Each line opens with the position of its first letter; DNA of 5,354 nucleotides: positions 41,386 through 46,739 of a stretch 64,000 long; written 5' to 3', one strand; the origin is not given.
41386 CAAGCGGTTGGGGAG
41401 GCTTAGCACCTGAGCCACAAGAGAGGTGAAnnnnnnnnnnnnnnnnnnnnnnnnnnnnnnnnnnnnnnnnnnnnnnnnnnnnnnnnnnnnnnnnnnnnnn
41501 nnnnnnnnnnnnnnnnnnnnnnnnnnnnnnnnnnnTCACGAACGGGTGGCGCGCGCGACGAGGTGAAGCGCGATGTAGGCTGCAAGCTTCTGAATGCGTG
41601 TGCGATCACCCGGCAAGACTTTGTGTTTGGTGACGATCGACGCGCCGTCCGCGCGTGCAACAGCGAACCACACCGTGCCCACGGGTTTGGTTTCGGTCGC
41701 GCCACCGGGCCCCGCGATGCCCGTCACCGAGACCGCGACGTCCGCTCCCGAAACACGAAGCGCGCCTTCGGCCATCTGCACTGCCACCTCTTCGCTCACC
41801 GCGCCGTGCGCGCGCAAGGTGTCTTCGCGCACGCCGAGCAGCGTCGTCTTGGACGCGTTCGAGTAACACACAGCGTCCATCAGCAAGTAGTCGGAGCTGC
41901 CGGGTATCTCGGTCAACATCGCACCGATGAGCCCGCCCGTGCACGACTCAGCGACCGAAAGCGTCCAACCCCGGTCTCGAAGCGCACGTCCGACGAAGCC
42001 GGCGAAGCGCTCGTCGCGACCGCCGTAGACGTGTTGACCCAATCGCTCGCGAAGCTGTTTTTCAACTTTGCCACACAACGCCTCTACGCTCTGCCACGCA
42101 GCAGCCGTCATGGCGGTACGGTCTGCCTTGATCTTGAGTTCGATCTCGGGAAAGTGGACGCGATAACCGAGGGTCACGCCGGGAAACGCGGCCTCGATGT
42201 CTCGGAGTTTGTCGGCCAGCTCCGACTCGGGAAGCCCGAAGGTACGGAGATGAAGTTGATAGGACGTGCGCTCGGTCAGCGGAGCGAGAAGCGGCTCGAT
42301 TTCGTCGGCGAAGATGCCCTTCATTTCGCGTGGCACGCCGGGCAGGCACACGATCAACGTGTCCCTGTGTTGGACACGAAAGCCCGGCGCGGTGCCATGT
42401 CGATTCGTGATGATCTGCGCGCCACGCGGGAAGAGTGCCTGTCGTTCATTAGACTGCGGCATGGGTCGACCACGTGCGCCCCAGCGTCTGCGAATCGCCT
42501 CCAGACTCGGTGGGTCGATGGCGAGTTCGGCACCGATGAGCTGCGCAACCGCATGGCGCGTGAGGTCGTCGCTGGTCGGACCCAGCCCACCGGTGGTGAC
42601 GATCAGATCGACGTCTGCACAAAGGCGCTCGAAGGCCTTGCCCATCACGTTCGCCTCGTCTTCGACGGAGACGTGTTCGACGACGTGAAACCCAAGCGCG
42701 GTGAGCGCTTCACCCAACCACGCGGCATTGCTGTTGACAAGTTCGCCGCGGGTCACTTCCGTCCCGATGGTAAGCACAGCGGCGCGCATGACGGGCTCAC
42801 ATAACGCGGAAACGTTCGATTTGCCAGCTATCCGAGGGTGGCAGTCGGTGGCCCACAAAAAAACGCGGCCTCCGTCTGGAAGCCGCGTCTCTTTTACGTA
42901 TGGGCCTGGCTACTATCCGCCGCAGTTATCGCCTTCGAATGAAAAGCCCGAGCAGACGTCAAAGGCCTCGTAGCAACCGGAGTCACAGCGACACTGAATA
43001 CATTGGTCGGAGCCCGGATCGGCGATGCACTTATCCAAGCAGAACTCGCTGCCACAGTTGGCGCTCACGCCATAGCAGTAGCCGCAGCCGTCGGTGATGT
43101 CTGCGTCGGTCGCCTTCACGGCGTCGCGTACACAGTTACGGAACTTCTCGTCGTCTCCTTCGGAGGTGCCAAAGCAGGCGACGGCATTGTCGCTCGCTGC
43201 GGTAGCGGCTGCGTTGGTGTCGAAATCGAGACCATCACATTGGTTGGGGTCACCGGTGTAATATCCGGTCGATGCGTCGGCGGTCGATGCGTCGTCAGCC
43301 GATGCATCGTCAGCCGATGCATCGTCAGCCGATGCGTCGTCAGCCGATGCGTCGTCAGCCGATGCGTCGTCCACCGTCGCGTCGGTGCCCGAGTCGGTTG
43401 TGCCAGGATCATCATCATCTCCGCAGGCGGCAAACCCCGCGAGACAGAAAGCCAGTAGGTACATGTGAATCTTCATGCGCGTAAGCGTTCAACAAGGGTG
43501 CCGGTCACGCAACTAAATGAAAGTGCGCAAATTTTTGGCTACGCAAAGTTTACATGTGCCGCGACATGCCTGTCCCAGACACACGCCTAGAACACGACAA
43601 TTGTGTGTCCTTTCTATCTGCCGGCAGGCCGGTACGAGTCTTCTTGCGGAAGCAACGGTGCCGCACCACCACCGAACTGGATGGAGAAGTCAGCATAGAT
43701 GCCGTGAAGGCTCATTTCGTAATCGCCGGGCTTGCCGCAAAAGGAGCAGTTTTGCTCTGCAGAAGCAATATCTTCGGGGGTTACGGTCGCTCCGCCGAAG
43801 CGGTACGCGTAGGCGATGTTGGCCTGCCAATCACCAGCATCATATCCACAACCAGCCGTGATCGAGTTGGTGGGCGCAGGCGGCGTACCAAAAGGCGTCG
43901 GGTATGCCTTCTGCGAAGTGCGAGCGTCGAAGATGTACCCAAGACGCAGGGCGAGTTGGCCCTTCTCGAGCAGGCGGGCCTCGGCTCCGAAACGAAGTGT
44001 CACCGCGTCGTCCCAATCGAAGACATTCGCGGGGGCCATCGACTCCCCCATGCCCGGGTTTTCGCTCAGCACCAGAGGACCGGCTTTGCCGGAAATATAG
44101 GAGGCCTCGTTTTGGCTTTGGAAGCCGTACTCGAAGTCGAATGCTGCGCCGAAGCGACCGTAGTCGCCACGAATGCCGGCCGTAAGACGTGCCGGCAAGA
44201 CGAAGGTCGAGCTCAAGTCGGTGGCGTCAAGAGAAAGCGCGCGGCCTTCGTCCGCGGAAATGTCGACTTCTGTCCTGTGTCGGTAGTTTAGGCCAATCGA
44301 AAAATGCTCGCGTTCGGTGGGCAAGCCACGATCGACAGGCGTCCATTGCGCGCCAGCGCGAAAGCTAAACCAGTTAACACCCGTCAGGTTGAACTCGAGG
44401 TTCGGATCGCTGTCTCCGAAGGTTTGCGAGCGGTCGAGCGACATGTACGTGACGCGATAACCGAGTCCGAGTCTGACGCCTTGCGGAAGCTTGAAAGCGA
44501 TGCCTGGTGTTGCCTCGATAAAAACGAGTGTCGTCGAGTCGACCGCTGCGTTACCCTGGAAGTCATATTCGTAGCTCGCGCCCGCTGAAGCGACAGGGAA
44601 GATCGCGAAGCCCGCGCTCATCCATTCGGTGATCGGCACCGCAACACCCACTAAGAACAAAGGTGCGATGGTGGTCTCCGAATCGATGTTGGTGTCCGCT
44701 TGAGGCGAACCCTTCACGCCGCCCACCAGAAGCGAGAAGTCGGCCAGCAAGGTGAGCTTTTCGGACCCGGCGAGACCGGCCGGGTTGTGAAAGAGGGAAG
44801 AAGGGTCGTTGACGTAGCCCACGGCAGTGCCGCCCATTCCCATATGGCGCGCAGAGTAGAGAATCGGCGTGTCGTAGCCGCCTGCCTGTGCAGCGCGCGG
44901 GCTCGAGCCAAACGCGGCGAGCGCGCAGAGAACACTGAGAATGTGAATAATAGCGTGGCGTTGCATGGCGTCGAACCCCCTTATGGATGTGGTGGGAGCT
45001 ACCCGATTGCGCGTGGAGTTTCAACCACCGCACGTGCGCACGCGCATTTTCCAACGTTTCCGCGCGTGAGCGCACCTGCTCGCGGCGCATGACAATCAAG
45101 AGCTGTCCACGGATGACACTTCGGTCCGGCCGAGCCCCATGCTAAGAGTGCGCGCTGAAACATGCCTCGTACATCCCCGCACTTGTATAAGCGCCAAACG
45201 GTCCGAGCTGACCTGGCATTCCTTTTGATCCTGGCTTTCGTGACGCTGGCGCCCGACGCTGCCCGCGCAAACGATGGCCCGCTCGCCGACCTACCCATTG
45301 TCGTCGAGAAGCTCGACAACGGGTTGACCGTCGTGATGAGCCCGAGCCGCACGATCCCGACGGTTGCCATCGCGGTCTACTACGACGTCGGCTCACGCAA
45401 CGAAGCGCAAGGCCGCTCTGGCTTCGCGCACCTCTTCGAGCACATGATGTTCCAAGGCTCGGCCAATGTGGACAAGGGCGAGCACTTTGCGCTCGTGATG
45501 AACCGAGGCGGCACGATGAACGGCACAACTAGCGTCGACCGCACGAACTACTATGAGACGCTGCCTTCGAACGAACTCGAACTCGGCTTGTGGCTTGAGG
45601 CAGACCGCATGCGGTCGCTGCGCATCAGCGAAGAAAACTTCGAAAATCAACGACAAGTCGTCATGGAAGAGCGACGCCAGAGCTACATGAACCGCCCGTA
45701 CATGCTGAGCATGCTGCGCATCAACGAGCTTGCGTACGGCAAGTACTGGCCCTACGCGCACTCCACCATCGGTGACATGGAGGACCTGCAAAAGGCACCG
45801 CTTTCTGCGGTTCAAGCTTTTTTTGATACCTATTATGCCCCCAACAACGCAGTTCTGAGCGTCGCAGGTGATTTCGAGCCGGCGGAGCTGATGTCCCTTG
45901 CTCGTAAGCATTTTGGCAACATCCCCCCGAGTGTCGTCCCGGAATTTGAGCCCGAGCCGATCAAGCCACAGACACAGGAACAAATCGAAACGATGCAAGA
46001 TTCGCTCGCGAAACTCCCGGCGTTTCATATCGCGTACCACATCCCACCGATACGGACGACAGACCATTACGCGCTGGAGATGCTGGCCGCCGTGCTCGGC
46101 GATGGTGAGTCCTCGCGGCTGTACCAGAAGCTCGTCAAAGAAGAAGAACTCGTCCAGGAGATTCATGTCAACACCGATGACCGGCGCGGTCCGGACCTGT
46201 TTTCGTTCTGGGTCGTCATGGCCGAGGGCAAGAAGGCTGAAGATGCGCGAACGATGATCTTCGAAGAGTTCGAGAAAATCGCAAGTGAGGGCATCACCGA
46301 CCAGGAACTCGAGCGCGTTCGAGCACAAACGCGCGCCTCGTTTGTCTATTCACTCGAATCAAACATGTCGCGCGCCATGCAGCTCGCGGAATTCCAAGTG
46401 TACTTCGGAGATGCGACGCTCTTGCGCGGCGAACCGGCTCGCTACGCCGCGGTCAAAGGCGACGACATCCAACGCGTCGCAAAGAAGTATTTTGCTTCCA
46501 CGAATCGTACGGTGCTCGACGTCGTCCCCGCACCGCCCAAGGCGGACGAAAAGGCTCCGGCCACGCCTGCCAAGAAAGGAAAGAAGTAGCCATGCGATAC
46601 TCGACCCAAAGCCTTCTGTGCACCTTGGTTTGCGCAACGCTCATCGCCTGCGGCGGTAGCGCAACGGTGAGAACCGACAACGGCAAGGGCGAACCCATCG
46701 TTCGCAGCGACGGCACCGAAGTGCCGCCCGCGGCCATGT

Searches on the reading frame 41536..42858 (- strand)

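Call 13: search_protein_families(library=pfam, proteins=[window:41536-42858:-])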
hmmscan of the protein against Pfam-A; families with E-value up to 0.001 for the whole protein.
window:41536-42858:- (440 aa): 3 families
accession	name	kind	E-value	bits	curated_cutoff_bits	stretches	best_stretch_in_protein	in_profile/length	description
PF02464.23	CinA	-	2.1e-53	180.5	23.5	1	285-436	4-153/155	Competence-damaged protein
PF00994.29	MoCF_biosynth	-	6.4e-35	120.4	26.6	1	27-192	1-143/144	Probable molybdopterin binding domain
PF18146.6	CinA_KH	-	3.5e-13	49.9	27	1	204-279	4-73/73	Damage-inducible protein CinA KH domain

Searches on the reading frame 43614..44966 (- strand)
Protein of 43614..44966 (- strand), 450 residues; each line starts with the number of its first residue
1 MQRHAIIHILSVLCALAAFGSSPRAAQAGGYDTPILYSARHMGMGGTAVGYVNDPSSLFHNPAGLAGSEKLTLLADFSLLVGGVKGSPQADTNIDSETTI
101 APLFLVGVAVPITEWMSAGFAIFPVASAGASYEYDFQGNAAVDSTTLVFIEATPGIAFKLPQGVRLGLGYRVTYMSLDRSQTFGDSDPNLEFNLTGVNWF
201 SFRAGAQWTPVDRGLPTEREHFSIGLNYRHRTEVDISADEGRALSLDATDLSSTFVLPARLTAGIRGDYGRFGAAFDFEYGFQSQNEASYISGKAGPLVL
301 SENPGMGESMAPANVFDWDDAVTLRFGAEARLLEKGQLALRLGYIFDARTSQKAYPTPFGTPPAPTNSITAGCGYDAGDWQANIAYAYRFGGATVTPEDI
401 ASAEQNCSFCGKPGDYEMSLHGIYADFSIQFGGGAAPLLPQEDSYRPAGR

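Call 61: search_protein_families(library=pfam, proteins=[window:43614-44966:-], max_evalue=0.00001)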
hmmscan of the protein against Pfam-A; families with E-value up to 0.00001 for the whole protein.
window:43614-44966:- (450 aa): 1 family
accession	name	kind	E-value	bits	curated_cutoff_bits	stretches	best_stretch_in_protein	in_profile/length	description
PF03349.22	Toluene_X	-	9.5e-09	34.7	29.7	1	42-186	23-176/421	Outer membrane protein transport protein (OMPP1/FadL/TodX)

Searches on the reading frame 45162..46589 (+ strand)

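Call 61: search_protein_families(library=pfam, proteins=[window:45162-46589:+], max_evalue=0.00001)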
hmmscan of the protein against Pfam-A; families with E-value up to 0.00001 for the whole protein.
window:45162-46589:+ (475 aa): 2 families
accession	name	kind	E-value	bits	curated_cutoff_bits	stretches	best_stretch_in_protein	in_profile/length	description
PF05193.26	Peptidase_M16_C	-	4.5e-36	124.9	23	1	216-389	6-180/181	Peptidase M16 inactive domain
PF00675.25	Peptidase_M16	-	3.7e-21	76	22.3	1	58-178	3-123/149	Insulinase (Peptidase family M16)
